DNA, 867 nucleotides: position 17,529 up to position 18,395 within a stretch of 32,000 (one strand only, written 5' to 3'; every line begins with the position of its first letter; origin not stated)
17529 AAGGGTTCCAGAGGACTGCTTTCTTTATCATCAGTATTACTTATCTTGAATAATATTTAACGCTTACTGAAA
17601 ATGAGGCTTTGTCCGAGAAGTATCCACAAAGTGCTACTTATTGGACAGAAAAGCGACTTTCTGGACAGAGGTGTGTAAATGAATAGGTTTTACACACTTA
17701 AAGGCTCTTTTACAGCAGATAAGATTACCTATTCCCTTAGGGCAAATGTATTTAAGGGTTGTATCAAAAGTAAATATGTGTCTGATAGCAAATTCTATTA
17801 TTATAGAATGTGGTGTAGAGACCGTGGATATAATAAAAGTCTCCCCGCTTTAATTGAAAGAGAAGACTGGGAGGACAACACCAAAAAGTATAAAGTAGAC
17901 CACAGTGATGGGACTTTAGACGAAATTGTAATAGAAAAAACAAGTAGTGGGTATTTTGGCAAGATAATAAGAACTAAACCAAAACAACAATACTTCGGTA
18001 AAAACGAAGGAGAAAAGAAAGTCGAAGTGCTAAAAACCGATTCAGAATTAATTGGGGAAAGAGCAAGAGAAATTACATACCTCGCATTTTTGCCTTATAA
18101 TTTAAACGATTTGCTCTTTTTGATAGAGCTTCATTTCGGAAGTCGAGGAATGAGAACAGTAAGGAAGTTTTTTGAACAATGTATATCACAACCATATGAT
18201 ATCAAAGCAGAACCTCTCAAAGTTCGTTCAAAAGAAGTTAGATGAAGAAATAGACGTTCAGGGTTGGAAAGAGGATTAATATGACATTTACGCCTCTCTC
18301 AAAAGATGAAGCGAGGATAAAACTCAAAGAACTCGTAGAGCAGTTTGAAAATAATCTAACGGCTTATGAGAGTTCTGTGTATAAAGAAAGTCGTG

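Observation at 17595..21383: AT-rich 3.77-kb transposon-like insertion (11-bp direct repeats plus 19-bp TIRs) delivering a type IIG R-M enzyme without any recombinase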

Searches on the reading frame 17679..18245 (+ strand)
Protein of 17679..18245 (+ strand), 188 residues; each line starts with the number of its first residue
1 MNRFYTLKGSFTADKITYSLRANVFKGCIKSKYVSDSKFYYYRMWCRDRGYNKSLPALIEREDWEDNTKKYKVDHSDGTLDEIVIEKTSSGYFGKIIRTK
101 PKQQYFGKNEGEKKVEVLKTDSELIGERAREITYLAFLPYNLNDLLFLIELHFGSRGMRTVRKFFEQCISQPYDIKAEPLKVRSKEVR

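Call 7: search_protein_families(library=pfam, proteins=[window:17679-18245:+], max_evalue=0.01)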
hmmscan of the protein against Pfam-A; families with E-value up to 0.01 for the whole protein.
window:17679-18245:+ (188 aa): 0 families

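Call 11: find_homologous_proteins(query=window:17679-18245:+, max_evalue=0.001)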
Query window:17679-18245:+ (188 aa): 3 proteins with E <= 0.001 among 38 candidates.
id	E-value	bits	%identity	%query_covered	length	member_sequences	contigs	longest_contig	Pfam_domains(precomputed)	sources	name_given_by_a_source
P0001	2.2e-122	424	100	100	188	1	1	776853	-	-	-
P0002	9.3e-67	242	70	79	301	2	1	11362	-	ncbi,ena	-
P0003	3.8e-53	198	59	79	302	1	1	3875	-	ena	-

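Call 12: search_protein_families(library=ncbifam, proteins=[window:17679-18245:+], max_evalue=0.1)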
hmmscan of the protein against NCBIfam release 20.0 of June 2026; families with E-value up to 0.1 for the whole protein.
window:17679-18245:+ (188 aa): 0 families

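Call 13: search_protein_families(library=phrogs, proteins=[window:17679-18245:+], max_evalue=1)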
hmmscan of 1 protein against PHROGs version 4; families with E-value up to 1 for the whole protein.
window:17679-18245:+ (188 aa): 1 family
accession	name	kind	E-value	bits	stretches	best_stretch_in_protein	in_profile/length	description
phrog_17681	-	unknown function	0.42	11.6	1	54-84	37-67/128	-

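Call 15: search_protein_families(library=pfam, proteins=[P0002, P0003], max_evalue=1)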
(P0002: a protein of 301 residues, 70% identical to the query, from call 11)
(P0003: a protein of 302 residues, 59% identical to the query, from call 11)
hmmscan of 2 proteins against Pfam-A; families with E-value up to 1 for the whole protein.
P0002 (301 aa): 1 family
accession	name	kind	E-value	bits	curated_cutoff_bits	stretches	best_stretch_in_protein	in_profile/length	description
PF21451.2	NCAP_ISAV_N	-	0.24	12.1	27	0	244-290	22-69/90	Salmon anemia virus nucleoprotein N-terminal domain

P0003 (302 aa): 0 families

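Call 17: find_encoding_contigs(protein=P0002, flank=10000)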
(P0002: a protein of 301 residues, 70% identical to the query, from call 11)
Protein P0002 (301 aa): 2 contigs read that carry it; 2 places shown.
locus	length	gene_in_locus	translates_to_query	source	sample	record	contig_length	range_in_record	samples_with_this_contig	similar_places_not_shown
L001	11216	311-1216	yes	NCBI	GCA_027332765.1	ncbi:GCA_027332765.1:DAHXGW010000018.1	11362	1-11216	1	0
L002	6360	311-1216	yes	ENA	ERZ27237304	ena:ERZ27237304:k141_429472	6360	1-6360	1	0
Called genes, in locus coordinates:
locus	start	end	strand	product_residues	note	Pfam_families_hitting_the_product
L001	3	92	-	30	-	?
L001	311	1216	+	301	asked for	-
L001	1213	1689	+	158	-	-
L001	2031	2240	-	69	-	PF06348:DUF1059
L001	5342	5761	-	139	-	PF02675:AdoMet_dc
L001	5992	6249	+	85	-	-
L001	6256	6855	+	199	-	-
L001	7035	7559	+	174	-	PF08617:CGI-121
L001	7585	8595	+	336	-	PF00288:GHMP_kinases_N, PF08544:GHMP_kinases_C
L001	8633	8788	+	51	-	-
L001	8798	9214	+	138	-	-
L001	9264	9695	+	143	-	-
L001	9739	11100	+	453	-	PF01566:Nramp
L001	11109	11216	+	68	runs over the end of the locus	-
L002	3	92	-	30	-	?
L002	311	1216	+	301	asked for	-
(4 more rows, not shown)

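Call 18: find_encoding_contigs(protein=P0003, flank=10000)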
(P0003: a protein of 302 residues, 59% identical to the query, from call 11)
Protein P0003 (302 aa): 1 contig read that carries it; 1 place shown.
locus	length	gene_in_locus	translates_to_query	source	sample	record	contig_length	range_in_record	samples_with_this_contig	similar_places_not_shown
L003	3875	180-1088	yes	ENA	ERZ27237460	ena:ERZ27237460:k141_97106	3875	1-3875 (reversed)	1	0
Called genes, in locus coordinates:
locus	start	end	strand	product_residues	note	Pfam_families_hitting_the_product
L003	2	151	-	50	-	?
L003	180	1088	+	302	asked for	-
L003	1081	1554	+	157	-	-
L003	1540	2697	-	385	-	PF03050:DDE_Tnp_IS66 (faint), PF13610:DDE_Tnp_IS240, PF13683:rve_3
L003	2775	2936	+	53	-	-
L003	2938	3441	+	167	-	-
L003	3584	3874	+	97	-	?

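Call 35: search_protein_families(library=padloc, proteins=[P0002, L001:1213-1689:+, P0003], max_evalue=0.1)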
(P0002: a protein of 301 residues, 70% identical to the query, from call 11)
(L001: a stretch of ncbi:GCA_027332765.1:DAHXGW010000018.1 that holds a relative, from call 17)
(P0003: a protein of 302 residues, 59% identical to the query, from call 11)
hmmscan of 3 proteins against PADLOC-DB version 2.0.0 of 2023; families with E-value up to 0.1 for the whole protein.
P0002 (301 aa): 0 families

L001:1213-1689:+ (158 aa): 0 families

P0003 (302 aa): 0 families

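Call 40: search_protein_representatives(alignment_id=A4)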
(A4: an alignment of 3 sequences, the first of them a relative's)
Query: 3 sequences, 299 profile positions. Proteins with E-value up to 0.001 (for the whole library): 32; up to 1e-10: 24; up to 1e-30: 6. The best 32 are listed.
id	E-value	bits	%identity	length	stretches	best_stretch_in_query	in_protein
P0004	8.5e-158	540.7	-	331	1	1-298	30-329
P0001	1.0e-89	317.2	-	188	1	1-149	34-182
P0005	1.7e-62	227.8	-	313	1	4-294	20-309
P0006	8.2e-48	179.6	-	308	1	5-294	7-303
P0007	5.5e-46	173.6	-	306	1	3-294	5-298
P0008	1.3e-37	146.1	-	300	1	2-292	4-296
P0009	2.1e-25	106.0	-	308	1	3-298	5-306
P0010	1.7e-24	103.1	-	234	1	5-181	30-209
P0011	1.5e-22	96.7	-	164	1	129-273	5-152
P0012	4.1e-22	95.2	-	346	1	3-294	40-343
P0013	4.9e-21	91.7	-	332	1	5-294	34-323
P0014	1.7e-20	89.9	-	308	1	2-296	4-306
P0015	9.3e-20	87.5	-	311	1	4-295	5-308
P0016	1.0e-19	87.3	-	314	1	3-297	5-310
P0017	1.3e-17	80.5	-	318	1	3-283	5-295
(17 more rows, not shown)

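Call 42: search_protein_families(library=pfam, alignment_id=A5, max_evalue=0.1)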
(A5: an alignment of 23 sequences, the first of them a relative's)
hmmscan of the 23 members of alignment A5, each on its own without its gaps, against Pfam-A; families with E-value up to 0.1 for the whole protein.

A. member 1, P0002 (301 aa): 0 families

B. families by the number of members that match (of 23 scanned): 8 families
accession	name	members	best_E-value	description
PF00580.27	UvrD-helicase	1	0.0061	UvrD/REP helicase N-terminal domain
PF17148.9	DUF5117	1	0.0076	Domain of unknown function (DUF5117)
PF14688.11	DUF4461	1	0.013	Domain of unknown function (DUF4461)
PF24550.1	LIS_MGM1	1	0.018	Dynamin-like GTPase MGM1-like, lipid interacting stalk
PF16495.10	SWIRM-assoc_1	1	0.03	SWIRM-associated region 1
PF19903.4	DUF6376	1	0.036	Family of unknown function (DUF6376)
PF25466.1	MPK1_gelsolin_C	1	0.071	MPK1 gelsolin domain C-terminal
PF02538.19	Hydantoinase_B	1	0.081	Hydantoinase B/oxoprolinase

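Call 43: search_solved_structures(query=A5, max_evalue=10)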
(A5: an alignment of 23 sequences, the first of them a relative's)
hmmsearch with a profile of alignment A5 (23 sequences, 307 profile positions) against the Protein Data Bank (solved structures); distinct sequences matched with E-value up to 10: 8.
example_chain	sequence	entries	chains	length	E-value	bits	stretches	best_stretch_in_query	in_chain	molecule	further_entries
6b3i_A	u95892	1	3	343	0.038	16.2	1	141-251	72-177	Annexin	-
3i0z_A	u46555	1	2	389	0.22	13.7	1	132-209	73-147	putative tagatose-6-phosphate ketose/aldose isomerase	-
8a3k_UNK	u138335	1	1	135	0.27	13.4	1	159-198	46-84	sc-apCC-4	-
6zxw_G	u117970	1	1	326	0.57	12.4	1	219-260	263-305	tRNA (Guanine(10)-N2)-dimethyltransferase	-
6zxv_A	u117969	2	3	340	0.63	12.2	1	219-260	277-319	tRNA (Guanine(10)-N2)-dimethyltransferase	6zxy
1gri_A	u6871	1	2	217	1.6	10.9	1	21-80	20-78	GROWTH FACTOR BOUND PROTEIN 2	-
8dgo_A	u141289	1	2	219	1.6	10.9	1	21-80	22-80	Growth factor receptor bound protein 2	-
9i3p_A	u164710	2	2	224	1.7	10.8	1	21-80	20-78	Growth factor receptor-bound protein 2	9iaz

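Call 45: find_encoding_contigs(protein=P0005, flank=8000, max_places=4)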
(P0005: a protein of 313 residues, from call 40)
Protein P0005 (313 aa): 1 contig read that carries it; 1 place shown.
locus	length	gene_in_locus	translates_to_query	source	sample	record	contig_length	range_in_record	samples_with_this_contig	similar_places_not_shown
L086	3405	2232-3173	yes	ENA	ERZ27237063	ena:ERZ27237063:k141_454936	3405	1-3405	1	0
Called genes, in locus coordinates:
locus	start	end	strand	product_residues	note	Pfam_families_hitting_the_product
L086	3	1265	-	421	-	?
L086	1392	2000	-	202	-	PF03848:TehB (weak), PF13489:Methyltransf_23, PF02353:CMAS (weak), PF13847:Methyltransf_31, PF08241:Methyltransf_11, PF08242:Methyltransf_12, PF13649:Methyltransf_25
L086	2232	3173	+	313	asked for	-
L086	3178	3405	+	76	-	?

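Call 48: find_encoding_contigs(protein=P0004, flank=8000, max_places=4)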
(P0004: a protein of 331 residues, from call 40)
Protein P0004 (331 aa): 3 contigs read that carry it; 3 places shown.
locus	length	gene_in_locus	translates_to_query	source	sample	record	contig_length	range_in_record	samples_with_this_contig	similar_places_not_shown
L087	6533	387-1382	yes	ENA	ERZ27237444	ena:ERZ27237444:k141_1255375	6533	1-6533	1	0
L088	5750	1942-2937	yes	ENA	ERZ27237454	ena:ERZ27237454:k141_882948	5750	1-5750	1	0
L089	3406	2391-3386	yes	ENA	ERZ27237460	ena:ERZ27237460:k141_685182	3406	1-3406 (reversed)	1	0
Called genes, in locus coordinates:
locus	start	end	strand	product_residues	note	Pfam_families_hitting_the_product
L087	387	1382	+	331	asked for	-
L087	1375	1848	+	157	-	-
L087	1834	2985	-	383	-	PF00665:rve (faint), PF13610:DDE_Tnp_IS240, PF13683:rve_3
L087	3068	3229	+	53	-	-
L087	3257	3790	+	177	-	PF00583:Acetyltransf_1, PF13302:Acetyltransf_3, PF13673:Acetyltransf_10 (weak), PF13508:Acetyltransf_7, PF08445:FR47 (weak)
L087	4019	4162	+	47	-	-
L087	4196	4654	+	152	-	-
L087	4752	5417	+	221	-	-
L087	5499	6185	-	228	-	PF00702:Hydrolase (weak), PF08282:Hydrolase_3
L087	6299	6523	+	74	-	-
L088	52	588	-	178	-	PF02779:Transket_pyr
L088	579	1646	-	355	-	PF00676:E1_dh, PF13292:DXP_synthase_N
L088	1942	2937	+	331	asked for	-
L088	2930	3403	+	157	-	-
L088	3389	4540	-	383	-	PF00665:rve (faint), PF13610:DDE_Tnp_IS240, PF13683:rve_3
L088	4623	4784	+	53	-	-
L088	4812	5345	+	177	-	PF00583:Acetyltransf_1, PF13302:Acetyltransf_3, PF13673:Acetyltransf_10 (weak), PF13508:Acetyltransf_7, PF08445:FR47 (weak)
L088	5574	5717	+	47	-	-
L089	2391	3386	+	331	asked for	-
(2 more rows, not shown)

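Call 55: predict_structure(alignment_id=A5)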
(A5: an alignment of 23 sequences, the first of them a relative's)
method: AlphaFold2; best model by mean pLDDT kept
length: 301 residues; sequences in the alignment: 23
mean_pLDDT: 87.9   pTM: 0.87
mean pLDDT of the five models: 87.9, 86.9, 86.4, 85.2, 83.6
residues with pLDDT >= 90: 178; 70-90: 104; 50-70: 19; < 50: 0
segments of 3 or more residues with pLDDT < 50: none
pLDDT, mean of each block of 10 residues (from residue 1): 90 94 95 90 88 95 90 89 87 84 97 94 90 89 93 91 92 80 73 69 77 83 92 93 92 79 94 75 94 92 61
secondary structure, 60 per line:
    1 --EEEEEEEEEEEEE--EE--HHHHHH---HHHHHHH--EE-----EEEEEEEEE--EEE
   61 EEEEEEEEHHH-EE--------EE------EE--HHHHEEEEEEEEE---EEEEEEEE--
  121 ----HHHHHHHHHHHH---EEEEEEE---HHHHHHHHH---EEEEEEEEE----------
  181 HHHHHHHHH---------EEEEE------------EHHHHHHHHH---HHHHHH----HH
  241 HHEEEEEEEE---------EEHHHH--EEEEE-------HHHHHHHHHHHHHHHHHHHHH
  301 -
elements in order: E3-15 H22-27 H31-37 E47-55 E58-68 H95-98 E99-107 E111-118 H125-136 E140-146 H150-158 E162-170 H181-189 E199-203 H217-225 H229-234 H239-242 E243-250 H262-265 E268-272 H280-300

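Call 57: fold_search(model_id=the predicted structure, library=pdb)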
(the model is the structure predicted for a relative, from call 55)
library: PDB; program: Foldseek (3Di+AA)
matches with E <= 10: 941; with E <= 0.001: 2
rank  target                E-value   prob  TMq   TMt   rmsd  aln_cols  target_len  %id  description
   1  8twq_B                3.4e-07  1.00  0.29  0.30  18.4       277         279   17  Structure of bacteriophage lambda RexA protein (released 2024-04-17)
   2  8twq_A                1.7e-05  1.00  0.31  0.33  18.3       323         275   15  Structure of bacteriophage lambda RexA protein (released 2024-04-17)
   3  6z2c_C                8.4e-03  0.33  0.12  0.18  14.7       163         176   12  Engineered lipocalin C3A5 in complex with a transition state analog (released 2021-05-26)
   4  6z2c_A                1.5e-02  0.25  0.12  0.17  14.8       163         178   12  Engineered lipocalin C3A5 in complex with a transition state analog (released 2021-05-26)
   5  6z2c_B                2.4e-02  0.21  0.11  0.18  15.1       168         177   12  Engineered lipocalin C3A5 in complex with a transition state analog (released 2021-05-26)
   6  2hlv                  2.6e-02  0.18  0.11  0.18  16.8       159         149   12  Bovine Odorant Binding Protein deswapped triple mutant (released 2008-03-25)
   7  4mvl_A                3.2e-02  0.18  0.12  0.17  14.8       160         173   13  Crystal structure of an engineered lipocalin (Anticalin H1GA) in complex with the Alzheimer amyloid peptide Abeta1-40 (released 2015-08-12)
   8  2nyi_B                4.0e-02  0.21  0.14  0.20  13.8       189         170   10  Crystal Structure of an Unknown Protein from Galdieria sulphuraria (released 2006-12-12)
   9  8aei_A                4.8e-02  0.11  0.11  0.17  18.0       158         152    9  X-ray structure of Canis familiaris Odorant Binding Protein 2 bound to citronellal (released 2023-08-16)
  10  2czt                  5.3e-02  0.12  0.11  0.16  17.8       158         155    7  lipocalin-type prostaglandin D synthase (released 2006-10-03)
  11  5n47_E                6.7e-02  0.18  0.12  0.20  15.7       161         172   12  Structure of Anticalin N7E in complex with the three-domain fragment Fn7B8 of human oncofetal fibronectin (released 2018-02-14)
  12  4ors_B                6.7e-02  0.16  0.11  0.19  16.5       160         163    8  Three-dimensional structure of the C65A mutant of Human lipocalin-type Prostaglandin D Synthase apo-form (released 2014-08-06)
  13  3wa5_B                7.1e-02  0.11  0.12  0.20  18.6       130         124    9  Crystal Structure of type VI peptidoglycan muramidase effector Tse3 in complex with its cognate immunity protein Tsi3 (released 2013-10-02)
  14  4luq_D                7.5e-02  0.09  0.11  0.19  18.2       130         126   10  Crystal structure of virulence effector Tse3 in complex with neutralizer Tsi3 (released 2013-09-18)
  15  2nyi_A                7.9e-02  0.18  0.14  0.21  16.4       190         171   11  Crystal Structure of an Unknown Protein from Galdieria sulphuraria (released 2006-12-12)
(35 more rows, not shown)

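Call 86: search_protein_families(library=pfam, proteins=[L001:1213-1689:+, L003:1081-1554:+, L088:4623-4784:+, L003:2938-3441:+], max_evalue=1)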
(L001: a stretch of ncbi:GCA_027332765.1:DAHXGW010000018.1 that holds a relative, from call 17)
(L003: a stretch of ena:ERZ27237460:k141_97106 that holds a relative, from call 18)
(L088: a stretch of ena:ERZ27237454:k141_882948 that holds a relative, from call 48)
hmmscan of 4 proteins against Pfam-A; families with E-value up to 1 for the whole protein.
L001:1213-1689:+ (158 aa): 3 families
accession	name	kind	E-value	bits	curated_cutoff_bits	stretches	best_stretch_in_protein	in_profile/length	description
PF04893.22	Yip1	-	0.11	12.8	28.6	1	8-147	18-147/173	Yip1 domain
PF14093.11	DUF4271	-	0.21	11.9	29.7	1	8-149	49-179/206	Domain of unknown function (DUF4271)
PF08395.17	7tm_7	-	0.43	10.3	26.6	1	8-138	29-164/370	7tm Chemosensory receptor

L003:1081-1554:+ (157 aa): 1 family
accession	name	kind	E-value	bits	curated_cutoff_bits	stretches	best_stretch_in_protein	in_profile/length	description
PF08395.17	7tm_7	-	0.31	10.7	26.6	1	10-137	32-164/370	7tm Chemosensory receptor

L088:4623-4784:+ (53 aa): 0 families

L003:2938-3441:+ (167 aa): 0 families

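Call 90: fold_search(model_id=the predicted structure, library=viral)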
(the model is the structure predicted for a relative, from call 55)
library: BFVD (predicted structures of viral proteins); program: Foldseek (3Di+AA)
matches with E <= 10: 745; with E <= 0.001: 5
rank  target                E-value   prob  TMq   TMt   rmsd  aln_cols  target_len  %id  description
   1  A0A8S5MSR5            1.1e-10  1.00  0.45  0.49  10.1       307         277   16  Uncharacterized protein [Siphoviridae sp. ctD6g5]
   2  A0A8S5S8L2            1.5e-10  1.00  0.58  0.56   6.2       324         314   12  Uncharacterized protein [Siphoviridae sp. ctylc9]
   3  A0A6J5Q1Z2            1.7e-09  1.00  0.44  0.41  11.7       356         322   13  Uncharacterized protein [uncultured Caudovirales phage]
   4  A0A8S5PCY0            5.6e-07  1.00  0.41  0.42  13.8       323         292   16  Uncharacterized protein [Myoviridae sp. ctgr818]
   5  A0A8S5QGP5            5.9e-07  1.00  0.31  0.32  13.9       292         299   12  Uncharacterized protein [Siphoviridae sp. ctF6o6]
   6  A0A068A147            1.9e-02  0.51  0.17  0.29  10.0       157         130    7  (no name in the UniProt tables at hand)
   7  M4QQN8                4.2e-02  0.28  0.19  0.16  12.7       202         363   13  (no name in the UniProt tables at hand)
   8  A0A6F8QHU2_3          4.9e-02  0.60  0.24  0.07  10.8       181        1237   10  Polyprotein (Fragment) [Barley aphid RNA virus 9]
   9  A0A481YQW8            6.5e-02  0.28  0.21  0.07  18.4       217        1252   10  Early transcription factor large subunit-like protein [Marseillevirus LCMAC101]
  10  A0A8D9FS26            6.5e-02  0.21  0.11  0.25  17.3       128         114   14  Uncharacterized protein [uncultured marine phage]
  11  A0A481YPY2            6.9e-02  0.47  0.24  0.11  14.9       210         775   11  Uncharacterized protein (Fragment) [Iridovirus LCIVAC01]
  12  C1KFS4                7.7e-02  0.23  0.14  0.22  11.1       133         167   10  Uncharacterized protein [Lactobacillus phage Lb338-1]
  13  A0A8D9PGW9            9.2e-02  0.14  0.12  0.12  15.5       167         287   12  P3 [Agave tequilana virus 1]
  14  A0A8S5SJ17            1.0e-01  0.18  0.15  0.11  12.7       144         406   10  Host cell surface-exposed lipoprotein [Siphoviridae sp. ctvhu9]
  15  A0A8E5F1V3            1.0e-01  0.08  0.11  0.07  17.0       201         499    8  (no name in the UniProt tables at hand)
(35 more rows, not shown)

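Call 98: search_protein_families(library=padloc, proteins=[L088:4812-5345:+], max_evalue=0.001)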
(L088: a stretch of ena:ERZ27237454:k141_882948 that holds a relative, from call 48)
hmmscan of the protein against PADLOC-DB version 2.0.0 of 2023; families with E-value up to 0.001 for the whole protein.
L088:4812-5345:+ (177 aa): 0 families
